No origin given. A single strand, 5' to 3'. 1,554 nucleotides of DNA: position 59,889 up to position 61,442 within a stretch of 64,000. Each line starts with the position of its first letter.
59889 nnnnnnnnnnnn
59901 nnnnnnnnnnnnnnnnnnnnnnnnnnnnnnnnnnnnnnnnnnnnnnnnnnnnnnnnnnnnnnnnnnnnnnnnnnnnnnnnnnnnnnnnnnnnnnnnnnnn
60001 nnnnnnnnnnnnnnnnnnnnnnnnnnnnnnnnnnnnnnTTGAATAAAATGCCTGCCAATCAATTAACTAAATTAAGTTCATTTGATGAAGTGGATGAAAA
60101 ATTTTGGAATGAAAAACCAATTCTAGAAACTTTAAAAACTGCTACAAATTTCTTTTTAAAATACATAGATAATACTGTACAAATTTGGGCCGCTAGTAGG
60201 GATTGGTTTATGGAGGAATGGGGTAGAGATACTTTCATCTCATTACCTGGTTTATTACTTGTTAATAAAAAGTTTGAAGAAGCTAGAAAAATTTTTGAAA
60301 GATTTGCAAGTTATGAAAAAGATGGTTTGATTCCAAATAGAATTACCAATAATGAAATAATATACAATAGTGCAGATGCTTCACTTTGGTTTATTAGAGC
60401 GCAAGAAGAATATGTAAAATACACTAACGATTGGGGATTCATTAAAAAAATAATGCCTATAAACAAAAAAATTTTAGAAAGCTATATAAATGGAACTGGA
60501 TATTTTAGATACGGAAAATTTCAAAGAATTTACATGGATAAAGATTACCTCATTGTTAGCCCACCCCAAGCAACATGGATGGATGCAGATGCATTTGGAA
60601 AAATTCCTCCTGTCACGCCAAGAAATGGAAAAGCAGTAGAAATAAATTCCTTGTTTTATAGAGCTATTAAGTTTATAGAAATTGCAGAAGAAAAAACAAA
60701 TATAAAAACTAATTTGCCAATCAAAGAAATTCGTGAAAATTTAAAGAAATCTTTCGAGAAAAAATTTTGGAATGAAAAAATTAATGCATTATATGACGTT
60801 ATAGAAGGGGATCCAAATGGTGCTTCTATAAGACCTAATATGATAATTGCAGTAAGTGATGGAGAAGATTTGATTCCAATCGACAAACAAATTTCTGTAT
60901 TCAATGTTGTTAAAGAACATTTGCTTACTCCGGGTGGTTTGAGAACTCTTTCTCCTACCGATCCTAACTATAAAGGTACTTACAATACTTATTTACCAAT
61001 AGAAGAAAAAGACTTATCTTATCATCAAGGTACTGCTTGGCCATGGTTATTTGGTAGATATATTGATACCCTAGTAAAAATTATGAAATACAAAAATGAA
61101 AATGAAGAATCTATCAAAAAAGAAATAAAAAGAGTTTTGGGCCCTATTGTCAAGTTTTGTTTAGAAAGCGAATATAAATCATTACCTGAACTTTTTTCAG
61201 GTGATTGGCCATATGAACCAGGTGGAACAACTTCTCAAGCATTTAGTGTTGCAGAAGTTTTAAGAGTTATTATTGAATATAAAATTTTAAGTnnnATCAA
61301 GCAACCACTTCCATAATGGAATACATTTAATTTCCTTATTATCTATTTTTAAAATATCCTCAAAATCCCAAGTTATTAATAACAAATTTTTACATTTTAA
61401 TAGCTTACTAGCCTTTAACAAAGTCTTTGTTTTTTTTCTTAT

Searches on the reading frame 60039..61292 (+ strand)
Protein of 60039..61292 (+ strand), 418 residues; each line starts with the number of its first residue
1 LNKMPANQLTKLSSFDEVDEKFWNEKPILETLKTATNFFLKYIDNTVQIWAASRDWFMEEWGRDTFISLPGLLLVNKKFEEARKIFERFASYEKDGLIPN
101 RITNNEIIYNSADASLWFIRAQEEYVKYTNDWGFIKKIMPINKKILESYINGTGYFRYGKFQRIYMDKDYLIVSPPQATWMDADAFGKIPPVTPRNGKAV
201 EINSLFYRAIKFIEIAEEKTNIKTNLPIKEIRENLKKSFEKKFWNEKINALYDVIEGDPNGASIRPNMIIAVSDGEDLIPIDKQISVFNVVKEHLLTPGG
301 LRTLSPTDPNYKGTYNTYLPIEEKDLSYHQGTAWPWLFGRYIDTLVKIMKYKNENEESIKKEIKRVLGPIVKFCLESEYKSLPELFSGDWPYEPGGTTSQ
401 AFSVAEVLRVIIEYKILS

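Call 49: search_protein_families(library=pfam, proteins=[window:60039-61292:+], max_evalue=0.001)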
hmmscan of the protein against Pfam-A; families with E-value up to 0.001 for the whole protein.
window:60039-61292:+ (418 aa): 3 families
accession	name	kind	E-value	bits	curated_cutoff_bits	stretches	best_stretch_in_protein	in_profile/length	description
PF06202.20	GDE_C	-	2.1e-104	349.8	21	1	37-409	5-367/367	Amylo-alpha-1,6-glucosidase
PF12899.13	Glyco_hydro_100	-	0.0002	20.6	23.6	0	196-252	180-240/435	Alkaline and neutral invertase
PF17167.11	Glyco_hydro_94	-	0.00059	19.1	27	0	101-245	108-245/420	Glycosyl hydrolase 94 superfamily, catalytic domain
